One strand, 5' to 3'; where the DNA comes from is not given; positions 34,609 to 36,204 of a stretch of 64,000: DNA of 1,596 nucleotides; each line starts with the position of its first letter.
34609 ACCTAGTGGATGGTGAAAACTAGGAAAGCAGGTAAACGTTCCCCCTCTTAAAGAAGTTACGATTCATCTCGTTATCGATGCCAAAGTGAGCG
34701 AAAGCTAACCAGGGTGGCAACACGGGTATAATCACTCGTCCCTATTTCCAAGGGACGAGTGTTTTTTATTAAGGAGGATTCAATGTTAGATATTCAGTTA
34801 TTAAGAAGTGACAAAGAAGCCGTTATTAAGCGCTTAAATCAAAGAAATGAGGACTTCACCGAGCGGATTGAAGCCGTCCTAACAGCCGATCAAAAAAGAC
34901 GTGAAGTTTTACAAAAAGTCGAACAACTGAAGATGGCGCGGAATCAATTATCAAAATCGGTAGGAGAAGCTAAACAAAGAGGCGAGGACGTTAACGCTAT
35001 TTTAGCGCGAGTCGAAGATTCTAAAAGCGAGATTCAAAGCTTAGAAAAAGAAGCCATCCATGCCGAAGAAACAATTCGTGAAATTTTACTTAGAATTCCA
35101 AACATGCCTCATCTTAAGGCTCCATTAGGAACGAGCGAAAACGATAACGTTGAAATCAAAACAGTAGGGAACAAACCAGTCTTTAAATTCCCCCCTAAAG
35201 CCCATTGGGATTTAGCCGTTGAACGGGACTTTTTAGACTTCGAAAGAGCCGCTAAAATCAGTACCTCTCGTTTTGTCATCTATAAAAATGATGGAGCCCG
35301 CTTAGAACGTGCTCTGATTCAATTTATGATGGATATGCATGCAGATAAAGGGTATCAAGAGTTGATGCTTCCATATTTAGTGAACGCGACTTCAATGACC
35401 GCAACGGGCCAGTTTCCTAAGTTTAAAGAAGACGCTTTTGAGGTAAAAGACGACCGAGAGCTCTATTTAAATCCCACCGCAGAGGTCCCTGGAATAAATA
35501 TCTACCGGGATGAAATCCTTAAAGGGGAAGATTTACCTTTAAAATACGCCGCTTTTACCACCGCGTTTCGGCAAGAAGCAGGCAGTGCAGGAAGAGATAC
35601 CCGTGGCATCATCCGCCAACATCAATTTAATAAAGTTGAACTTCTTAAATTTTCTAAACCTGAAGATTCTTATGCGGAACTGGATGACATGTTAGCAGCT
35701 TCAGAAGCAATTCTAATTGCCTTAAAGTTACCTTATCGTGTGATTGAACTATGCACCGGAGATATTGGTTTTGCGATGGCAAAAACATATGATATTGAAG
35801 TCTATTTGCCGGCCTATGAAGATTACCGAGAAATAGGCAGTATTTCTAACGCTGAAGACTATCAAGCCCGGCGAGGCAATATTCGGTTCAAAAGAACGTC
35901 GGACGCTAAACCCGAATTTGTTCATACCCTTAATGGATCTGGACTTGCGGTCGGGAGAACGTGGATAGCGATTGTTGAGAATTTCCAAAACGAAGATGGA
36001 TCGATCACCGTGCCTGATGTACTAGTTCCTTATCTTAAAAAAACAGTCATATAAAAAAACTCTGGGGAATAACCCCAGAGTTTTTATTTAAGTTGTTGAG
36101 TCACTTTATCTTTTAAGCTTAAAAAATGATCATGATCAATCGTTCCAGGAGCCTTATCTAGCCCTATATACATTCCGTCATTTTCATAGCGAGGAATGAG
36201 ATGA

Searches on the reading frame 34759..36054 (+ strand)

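Call 74: search_protein_families(library=ncbifam, proteins=[window:34759-36054:+], max_evalue=1e-10)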
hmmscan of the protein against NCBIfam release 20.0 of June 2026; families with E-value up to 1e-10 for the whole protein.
window:34759-36054:+ (431 aa): 2 families
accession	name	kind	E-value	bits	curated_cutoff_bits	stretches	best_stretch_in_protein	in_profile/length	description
TIGR00414.1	serS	equivalog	3.3e-158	527.1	301.65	1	9-426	1-418/418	serine--tRNA ligase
TIGR00418.1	thrS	equivalog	2.3e-16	59.8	383.65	1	117-331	142-351/565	threonine--tRNA ligase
